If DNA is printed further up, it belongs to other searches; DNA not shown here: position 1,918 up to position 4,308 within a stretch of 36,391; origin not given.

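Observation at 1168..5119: AT-rich island encoding an unusually compact glycyl radical enzyme, its activase and a divergent AraC regulator, with no pathway partners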

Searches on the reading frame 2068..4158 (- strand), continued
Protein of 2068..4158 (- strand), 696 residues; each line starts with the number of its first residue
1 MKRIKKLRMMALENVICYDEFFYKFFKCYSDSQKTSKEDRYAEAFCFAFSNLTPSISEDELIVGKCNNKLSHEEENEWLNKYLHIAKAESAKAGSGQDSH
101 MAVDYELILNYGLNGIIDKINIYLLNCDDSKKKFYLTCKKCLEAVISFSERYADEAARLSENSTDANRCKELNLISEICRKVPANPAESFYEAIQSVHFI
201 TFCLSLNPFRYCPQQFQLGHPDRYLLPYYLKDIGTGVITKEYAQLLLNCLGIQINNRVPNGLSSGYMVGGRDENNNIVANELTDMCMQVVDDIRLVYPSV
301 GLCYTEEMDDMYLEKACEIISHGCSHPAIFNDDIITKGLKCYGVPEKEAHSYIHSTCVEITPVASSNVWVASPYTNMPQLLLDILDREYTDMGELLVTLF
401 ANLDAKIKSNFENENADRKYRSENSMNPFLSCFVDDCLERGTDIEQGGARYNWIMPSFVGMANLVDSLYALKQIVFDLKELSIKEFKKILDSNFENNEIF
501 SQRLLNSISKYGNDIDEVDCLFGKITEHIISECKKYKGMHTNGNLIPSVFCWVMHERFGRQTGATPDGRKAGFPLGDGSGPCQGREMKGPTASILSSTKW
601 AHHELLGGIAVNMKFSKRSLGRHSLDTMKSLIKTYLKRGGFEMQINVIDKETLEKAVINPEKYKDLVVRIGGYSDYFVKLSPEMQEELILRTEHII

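Call 35: fold_search(model_id=the predicted structure, library=pdb)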
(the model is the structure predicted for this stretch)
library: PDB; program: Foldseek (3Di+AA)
matches with E <= 10: 355; with E <= 0.001: 64
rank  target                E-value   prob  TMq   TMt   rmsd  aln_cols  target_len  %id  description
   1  1r8w_A                5.9e-45  1.00  0.90  0.80   3.9       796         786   30  Native structure of the B12-independent glycerol dehydratase from clostridium butyricum (released 2004-06-01)
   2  9rco_A                3.8e-44  1.00  0.89  0.79   4.2       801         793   29  1,2-propanediol dehydratase with 0.1 % glycerol additive (released 2025-06-11)
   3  9rcp_B                1.8e-43  1.00  0.89  0.79   4.2       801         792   29  1,2-propanediol dehydratase with 0.1 % 1,3-propanediol additive (released 2025-06-11)
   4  5i2g_A                2.7e-43  1.00  0.89  0.78   4.2       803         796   29  1,2-propanediol Dehydration in Roseburia inulinivorans; Structural Basis for Substrate and Enantiomer Selectivity (released 2016-06-01)
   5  5i2g_B                3.5e-43  1.00  0.90  0.79   4.0       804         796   29  1,2-propanediol Dehydration in Roseburia inulinivorans; Structural Basis for Substrate and Enantiomer Selectivity (released 2016-06-01)
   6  9rcp_C                9.4e-43  1.00  0.89  0.79   4.2       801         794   28  1,2-propanediol dehydratase with 0.1 % 1,3-propanediol additive (released 2025-06-11)
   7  5i2a_A                2.0e-42  1.00  0.88  0.74   5.8       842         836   27  1,2-propanediol Dehydration in Roseburia inulinivorans; Structural Basis for Substrate and Enantiomer Selectivity (released 2016-06-01)
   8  9rcq_A                2.6e-42  1.00  0.89  0.77   4.2       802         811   29  1,2-propanediol dehydratase with no ligand additives (released 2025-06-11)
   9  5i2a_B                3.3e-42  1.00  0.88  0.74   5.8       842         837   27  1,2-propanediol Dehydration in Roseburia inulinivorans; Structural Basis for Substrate and Enantiomer Selectivity (released 2016-06-01)
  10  5kdp_A                3.6e-42  1.00  0.90  0.78   3.9       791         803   25  E491A mutant of choline TMA-lyase (released 2016-09-28)
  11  9r0v_A                3.8e-42  1.00  0.90  0.79   3.8       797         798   24  CutC IN COMPLEX WITH Inhibitor (released 2026-02-11)
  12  5fau_A                7.2e-42  1.00  0.90  0.79   3.7       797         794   25  wild-type choline TMA lyase in complex with choline (released 2016-09-28)
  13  5faw_A                8.0e-42  1.00  0.90  0.78   3.8       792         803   25  T502A mutant of choline TMA-lyase (released 2016-09-28)
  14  9r0v_C                9.6e-42  1.00  0.90  0.79   3.8       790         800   25  CutC IN COMPLEX WITH Inhibitor (released 2026-02-11)
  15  5fay_A                1.2e-41  1.00  0.90  0.78   3.8       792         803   25  Y208F mutant of choline TMA-lyase (released 2016-09-28)
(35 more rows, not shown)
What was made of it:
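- On Glycyl radical enzyme superfamily, PFL-like branch: Foldseek TM is 0.83-0.92 to 50 GRE structures (call 35).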

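Call 37: find_encoding_contigs(protein=P0121, flank=10000, max_places=4)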
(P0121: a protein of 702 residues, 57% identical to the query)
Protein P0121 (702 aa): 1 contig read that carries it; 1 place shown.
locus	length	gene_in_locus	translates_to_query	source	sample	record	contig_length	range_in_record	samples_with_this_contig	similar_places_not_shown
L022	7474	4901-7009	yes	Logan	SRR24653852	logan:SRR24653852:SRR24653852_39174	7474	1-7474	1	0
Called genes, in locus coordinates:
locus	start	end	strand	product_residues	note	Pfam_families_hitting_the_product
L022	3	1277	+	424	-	?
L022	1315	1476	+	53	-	-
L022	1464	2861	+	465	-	-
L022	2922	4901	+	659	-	-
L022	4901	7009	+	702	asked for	PF02901:PFL-like, PF01228:Gly_radical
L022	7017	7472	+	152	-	?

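Call 38: find_encoding_contigs(protein=P0122, flank=10000, max_places=4)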
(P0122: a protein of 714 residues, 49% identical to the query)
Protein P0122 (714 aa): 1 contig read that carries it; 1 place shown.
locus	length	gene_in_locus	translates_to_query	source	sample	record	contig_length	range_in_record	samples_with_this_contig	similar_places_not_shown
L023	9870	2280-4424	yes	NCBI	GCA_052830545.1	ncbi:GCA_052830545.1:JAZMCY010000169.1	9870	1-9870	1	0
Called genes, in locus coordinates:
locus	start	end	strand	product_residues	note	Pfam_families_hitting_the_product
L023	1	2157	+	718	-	?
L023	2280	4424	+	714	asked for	PF02901:PFL-like, PF01228:Gly_radical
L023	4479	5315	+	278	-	PF00149:Metallophos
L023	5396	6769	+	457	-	-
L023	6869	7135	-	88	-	-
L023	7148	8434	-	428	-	PF09989:DUF2229 (faint)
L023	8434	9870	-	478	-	?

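Call 39: search_protein_families(library=pfam, proteins=[L013:13131-14390:+, L013:14448-15542:-, L013:15571-17697:-, L013:18665-19129:-, L013:20325-21170:+, L013:21172-21867:+, L022:2922-4901:+, L022:1464-2861:+, L023:1-2157:+, L023:5396-6769:+], max_evalue=0.001)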
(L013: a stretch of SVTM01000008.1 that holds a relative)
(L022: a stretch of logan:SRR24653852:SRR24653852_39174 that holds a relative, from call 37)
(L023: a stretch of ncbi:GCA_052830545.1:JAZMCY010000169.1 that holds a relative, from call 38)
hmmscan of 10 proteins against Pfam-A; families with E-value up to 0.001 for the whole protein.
L013:13131-14390:+ (419 aa): 0 families

L013:14448-15542:- (364 aa): 3 families
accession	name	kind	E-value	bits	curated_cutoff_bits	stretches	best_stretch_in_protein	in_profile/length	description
PF00107.32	ADH_zinc_N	-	1.5e-19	70.7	31.8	1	189-324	1-128/129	Zinc-binding dehydrogenase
PF08240.17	ADH_N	-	5.8e-19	68.7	23.5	1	30-145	5-104/104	Alcohol dehydrogenase GroES-like domain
PF16912.11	Glu_dehyd_C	-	1.5e-09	38.1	34.9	1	180-361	32-208/211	Glucose dehydrogenase C-terminus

L013:15571-17697:- (708 aa): 3 families
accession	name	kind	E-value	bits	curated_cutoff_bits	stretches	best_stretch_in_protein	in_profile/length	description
PF02901.20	PFL-like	-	2.6e-131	439.8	24.3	1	104-570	157-645/647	Pyruvate formate lyase-like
PF01228.26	Gly_radical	-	1.9e-27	96.3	22.2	1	589-690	2-105/106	Glycine radical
PF11230.13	YjjI-like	-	2.8e-06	26.4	23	1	191-349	69-217/485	Glycyl radical enzyme YjjI-like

L013:18665-19129:- (154 aa): 2 families
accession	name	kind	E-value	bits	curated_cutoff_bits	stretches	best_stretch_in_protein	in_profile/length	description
PF00578.27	AhpC-TSA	-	1.1e-43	148.5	26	1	6-134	1-123/124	AhpC/TSA family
PF08534.16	Redoxin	-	9.1e-27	94.1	26.6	1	6-143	2-142/148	Redoxin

L013:20325-21170:+ (281 aa): 1 family
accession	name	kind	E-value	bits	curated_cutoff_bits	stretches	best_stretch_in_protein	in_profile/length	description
PF01869.26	BcrAD_BadFG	-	3.9e-14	53.2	31.5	1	80-239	112-250/271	BadF/BadG/BcrA/BcrD ATPase family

L013:21172-21867:+ (231 aa): 6 families
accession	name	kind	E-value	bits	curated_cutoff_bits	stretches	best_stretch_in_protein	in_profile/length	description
PF04131.20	NanE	-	3.3e-55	186.7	27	1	30-223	1-189/192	Putative N-acetylmannosamine-6-phosphate epimerase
PF03060.21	NMO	-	4.6e-07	30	28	1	108-209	121-224/331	Nitronate monooxygenase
PF00977.27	His_biosynth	-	8e-07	29.2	23.6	1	162-210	174-222/228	Histidine biosynthesis protein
PF00478.31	IMPDH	-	3.6e-06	26.6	25.6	1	82-212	105-241/345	IMP dehydrogenase / GMP reductase domain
PF01207.24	Dus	-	1.3e-05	24.9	20.4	0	140-213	147-220/311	Dihydrouridine synthase (Dus)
PF05690.20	ThiG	-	0.00093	19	23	0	168-212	165-209/247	Thiazole biosynthesis protein ThiG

L022:2922-4901:+ (659 aa): 1 family
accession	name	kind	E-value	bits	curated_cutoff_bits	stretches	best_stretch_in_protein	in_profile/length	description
PF16126.11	DUF4838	-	7.9e-10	38.8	26.6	1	250-503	84-314/325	Domain of unknown function (DUF4838)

L022:1464-2861:+ (465 aa): 0 families

L023:1-2157:+ (718 aa): 9 families
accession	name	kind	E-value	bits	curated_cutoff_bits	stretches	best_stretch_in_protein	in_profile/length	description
PF01678.24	DAP_epimerase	-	8.7e-59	197.3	34.7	2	596-710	2-120/121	Diaminopimelate epimerase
PF02786.22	CPSase_L_D2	-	3.1e-35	122.1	19.8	1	35-235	1-209/211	Carbamoyl-phosphate synthase L chain, ATP binding domain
PF02142.27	MGS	-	3.1e-18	66.1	24.1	1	318-406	1-94/94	MGS-like domain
PF02655.19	ATP-grasp_3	-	1.8e-09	38.3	23.2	1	42-205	10-156/160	ATP-grasp domain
PF15632.11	ATPgrasp_Ter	-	1.6e-08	34.8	29.1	1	110-232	4-111/131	ATP-grasp in the biosynthetic pathway with Ter operon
PF01071.24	GARS_A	-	3.2e-06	27.5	27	1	41-140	8-112/194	Phosphoribosylglycinamide synthetase, ATP-grasp (A) domain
PF07478.18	Dala_Dala_lig_C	-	4.3e-06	26.8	24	1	58-204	24-174/204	D-ala D-ala ligase C-terminus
PF02567.21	PhzC-PhzF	-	4.6e-05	23.5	27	1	488-686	43-242/281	Phenazine biosynthesis-like protein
PF25596.1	CPSase_L_D1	-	0.0002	21.7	27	0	1-31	83-117/118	Carbamoyl phosphate synthase preATP-grasp domain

L023:5396-6769:+ (457 aa): 0 families

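Call 45: find_related_loci(query=A2, collection=metagenome_contigs, flank=10000)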
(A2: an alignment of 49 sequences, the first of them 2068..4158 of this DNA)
Query A2 (696 aa) in metagenome_contigs; peptide patterns used: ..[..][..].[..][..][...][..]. (x = any residue, [..] = any of these).
600 stretches matched a pattern (row limit reached: there are more); 598 encode a relative of the query (tblastn E <= 1e-3); the best 80 are kept; 80 distinct loci.
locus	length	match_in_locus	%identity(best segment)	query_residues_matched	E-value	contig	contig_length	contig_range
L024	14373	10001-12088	58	1-694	0e+0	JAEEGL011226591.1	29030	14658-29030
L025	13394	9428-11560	49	3-696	0e+0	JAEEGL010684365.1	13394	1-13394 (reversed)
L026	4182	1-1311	68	258-694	0e+0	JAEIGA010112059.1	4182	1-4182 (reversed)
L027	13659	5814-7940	43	3-693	0e+0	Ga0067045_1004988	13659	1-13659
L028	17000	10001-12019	44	49-693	5e-173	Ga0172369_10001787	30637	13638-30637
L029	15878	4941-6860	41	56-695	4e-160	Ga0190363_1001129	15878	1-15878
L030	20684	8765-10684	40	56-694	5e-147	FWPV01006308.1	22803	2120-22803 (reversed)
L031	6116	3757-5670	38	54-693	2e-143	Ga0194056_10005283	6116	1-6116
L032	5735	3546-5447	37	60-694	3e-127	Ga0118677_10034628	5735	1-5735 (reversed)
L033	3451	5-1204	51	318-696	9e-125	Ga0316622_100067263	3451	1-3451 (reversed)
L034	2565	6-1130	47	325-695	1e-113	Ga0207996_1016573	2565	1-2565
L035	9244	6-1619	36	166-692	2e-106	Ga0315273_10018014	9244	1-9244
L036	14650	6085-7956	35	100-694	3e-101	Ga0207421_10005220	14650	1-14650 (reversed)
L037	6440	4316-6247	34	98-696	5e-100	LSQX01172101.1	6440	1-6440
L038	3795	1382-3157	35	130-694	1e-100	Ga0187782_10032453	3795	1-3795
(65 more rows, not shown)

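Call 48: search_protein_families(library=pfam, proteins=[L024:4536-5777:+, L024:5835-7637:+, L024:7911-8849:+, L024:9137-9982:+, L024:12098-13000:+, L024:13086-13916:-, L025:8283-9164:-, L025:11629-13137:+, L028:7951-9378:-, L028:6874-7917:-], max_evalue=0.0001)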
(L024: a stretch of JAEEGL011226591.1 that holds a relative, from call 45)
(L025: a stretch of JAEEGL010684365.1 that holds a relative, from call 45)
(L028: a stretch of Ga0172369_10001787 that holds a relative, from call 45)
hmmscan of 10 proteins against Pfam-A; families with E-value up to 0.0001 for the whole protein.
L024:4536-5777:+ (413 aa): 2 families
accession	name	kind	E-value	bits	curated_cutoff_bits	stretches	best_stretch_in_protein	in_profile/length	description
PF13088.12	BNR_2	-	1.1e-17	64.7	31.4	2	225-326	129-225/277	BNR repeat-like domain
PF02012.26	BNR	-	6.4e-05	22.8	27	0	291-300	2-11/12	BNR/Asp-box repeat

L024:5835-7637:+ (600 aa): 4 families
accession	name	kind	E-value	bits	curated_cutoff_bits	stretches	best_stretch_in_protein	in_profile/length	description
PF02836.23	Glyco_hydro_2_C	-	7.5e-69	232.6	21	1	279-597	1-298/302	Glycosyl hydrolases family 2, TIM barrel domain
PF02837.24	Glyco_hydro_2_N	-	6.6e-24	85.2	28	1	20-184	4-169/169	Glycosyl hydrolases family 2, sugar binding domain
PF00703.27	Glyco_hydro_2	-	2.1e-09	38.5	23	1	188-277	3-109/109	Glycosyl hydrolases family 2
PF22666.2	Glyco_hydro_2_N2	-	1.3e-06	29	27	1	71-144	49-123/167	Glycosyl hydrolase 2 galactose-binding domain-like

L024:7911-8849:+ (312 aa): 0 families

L024:9137-9982:+ (281 aa): 1 family
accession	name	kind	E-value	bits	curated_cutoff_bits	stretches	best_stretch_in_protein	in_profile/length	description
PF01261.30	AP_endonuc_2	-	1.9e-18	67.5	31.1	1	39-271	26-248/249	Xylose isomerase-like TIM barrel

L024:12098-13000:+ (300 aa): 11 families
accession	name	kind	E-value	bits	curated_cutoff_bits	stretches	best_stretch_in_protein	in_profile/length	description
PF04055.27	Radical_SAM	-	8.5e-14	52.5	29.5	1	103-239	25-164/166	Radical SAM superfamily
PF13353.11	Fer4_12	-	1.4e-12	48.6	22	1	16-164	2-92/137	4Fe-4S single cluster domain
PF00037.32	Fer4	-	3.5e-11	42.9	21.1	2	50-67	3-20/24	4Fe-4S binding domain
PF12838.12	Fer4_7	-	1e-09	39.1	27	1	54-98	1-52/52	4Fe-4S dicluster domain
PF13237.11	Fer4_10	-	1.7e-08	34.7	25.5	1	48-95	2-53/53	4Fe-4S dicluster domain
PF12837.12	Fer4_6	-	2.8e-08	33.7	25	1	50-67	4-21/24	4Fe-4S binding domain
PF14697.11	Fer4_21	-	4.8e-08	33.4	35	1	52-97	5-55/59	4Fe-4S dicluster domain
PF13187.11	Fer4_9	-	1.4e-07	31.9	27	1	54-98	1-51/52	4Fe-4S dicluster domain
PF12797.12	Fer4_2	-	4.1e-07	30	24.5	1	48-66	3-21/22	4Fe-4S binding domain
PF13484.11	Fer4_16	-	7e-06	27.2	30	0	83-114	1-32/66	4Fe-4S double cluster binding domain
PF12800.12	Fer4_4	-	2e-05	25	24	1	52-66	1-15/17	4Fe-4S binding domain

L024:13086-13916:- (276 aa): 1 family
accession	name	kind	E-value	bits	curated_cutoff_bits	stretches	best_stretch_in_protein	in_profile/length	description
PF02673.24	BacA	-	5.9e-64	216.7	33.4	1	10-265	2-256/257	Bacitracin resistance protein BacA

L025:8283-9164:- (293 aa): 0 families

L025:11629-13137:+ (502 aa): 0 families

L028:7951-9378:- (475 aa): 6 families
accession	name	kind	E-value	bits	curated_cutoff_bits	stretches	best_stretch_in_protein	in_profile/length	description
PF13365.12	Trypsin_2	-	1.2e-32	114.1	27.6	1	84-223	1-144/144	Trypsin-like peptidase domain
PF13180.12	PDZ_2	-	5e-24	84.8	27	2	265-355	1-80/80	PDZ domain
PF00089.32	Trypsin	-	2.5e-21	76.9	20.6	1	83-252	26-220/220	Trypsin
PF17820.7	PDZ_6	-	2.7e-18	65.9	27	2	294-344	5-54/54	PDZ domain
PF00595.29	PDZ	-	9.6e-17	61.6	23.2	2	263-324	8-62/81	PDZ domain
PF10459.15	Peptidase_S46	-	1.9e-05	24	22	0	200-225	626-651/698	Peptidase S46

L028:6874-7917:- (347 aa): 0 families
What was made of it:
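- In L024 (58% identical GRE) a xylose-isomerase-like TIM barrel sits directly upstream, with GH2 and a BNR protein nearby (call 48). The surroundings include carbohydrate genes and a xylose-isomerase-like TIM barrel in L024 (call 48).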
